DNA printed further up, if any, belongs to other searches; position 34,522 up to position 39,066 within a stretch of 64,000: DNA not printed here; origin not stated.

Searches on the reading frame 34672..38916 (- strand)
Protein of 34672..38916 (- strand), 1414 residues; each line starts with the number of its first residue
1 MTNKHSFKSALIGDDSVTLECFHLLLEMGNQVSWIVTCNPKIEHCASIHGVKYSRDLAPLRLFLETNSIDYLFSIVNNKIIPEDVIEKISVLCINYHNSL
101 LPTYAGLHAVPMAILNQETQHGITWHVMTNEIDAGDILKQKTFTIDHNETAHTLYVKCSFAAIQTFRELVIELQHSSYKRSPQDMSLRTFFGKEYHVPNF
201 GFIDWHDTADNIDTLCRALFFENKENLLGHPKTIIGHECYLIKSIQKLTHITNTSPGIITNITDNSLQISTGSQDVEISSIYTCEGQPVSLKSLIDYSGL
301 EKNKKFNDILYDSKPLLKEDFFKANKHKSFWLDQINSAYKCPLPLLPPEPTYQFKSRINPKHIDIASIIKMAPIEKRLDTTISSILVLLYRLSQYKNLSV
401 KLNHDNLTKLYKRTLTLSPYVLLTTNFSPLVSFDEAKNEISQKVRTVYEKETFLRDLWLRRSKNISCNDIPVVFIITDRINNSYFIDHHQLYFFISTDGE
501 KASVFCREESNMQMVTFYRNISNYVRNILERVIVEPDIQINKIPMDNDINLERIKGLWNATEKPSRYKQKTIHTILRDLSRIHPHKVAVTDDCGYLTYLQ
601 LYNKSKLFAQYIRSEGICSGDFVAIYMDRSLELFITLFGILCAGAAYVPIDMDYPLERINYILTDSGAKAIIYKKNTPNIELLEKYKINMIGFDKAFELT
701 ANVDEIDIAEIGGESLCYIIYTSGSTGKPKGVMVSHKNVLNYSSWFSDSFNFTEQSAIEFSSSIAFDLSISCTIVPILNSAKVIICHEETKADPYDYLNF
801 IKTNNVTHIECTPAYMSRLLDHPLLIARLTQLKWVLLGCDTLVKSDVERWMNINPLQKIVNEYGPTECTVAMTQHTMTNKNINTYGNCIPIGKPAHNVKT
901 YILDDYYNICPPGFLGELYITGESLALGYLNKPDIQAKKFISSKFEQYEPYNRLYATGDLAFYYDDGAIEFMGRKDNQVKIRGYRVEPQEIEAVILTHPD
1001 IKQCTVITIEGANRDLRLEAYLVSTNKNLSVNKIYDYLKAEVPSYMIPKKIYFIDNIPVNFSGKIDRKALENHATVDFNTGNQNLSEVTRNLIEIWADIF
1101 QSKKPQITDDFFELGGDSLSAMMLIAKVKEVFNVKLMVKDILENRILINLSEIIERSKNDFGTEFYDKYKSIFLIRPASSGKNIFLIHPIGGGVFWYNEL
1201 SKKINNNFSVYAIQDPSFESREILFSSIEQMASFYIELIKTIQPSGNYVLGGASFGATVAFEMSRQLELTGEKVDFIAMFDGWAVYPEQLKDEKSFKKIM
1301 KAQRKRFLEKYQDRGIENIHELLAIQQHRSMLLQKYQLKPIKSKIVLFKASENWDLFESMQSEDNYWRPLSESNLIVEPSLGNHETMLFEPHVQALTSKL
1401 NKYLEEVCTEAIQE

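Call 41: search_protein_families(library=pfam, proteins=[window:34672-38916:-], max_evalue=0.00001)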
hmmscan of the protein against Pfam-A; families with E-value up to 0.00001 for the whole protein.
window:34672-38916:- (1414 aa): 6 families
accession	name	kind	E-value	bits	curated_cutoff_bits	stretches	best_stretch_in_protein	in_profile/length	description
PF00501.34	AMP-binding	-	5e-76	256.4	29.9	1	582-930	7-384/384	AMP-binding enzyme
PF00975.26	Thioesterase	-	4.7e-26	92.8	26.4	1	1183-1401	2-223/226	Thioesterase domain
PF00551.24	Formyl_trans_N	-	1.1e-20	74.6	26.1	1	78-164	89-175/181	Formyl transferase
PF00550.31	PP-binding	-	3.1e-10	40.6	20.8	1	1092-1147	3-60/67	Phosphopantetheine attachment site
PF13193.12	AMP-binding_C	-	1e-09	39.6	24.5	1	990-1064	1-76/76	AMP-binding enzyme C-terminal domain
PF02911.23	Formyl_trans_C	-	5.7e-07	30.1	21.1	1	199-294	5-95/100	Formyl transferase, C-terminal domain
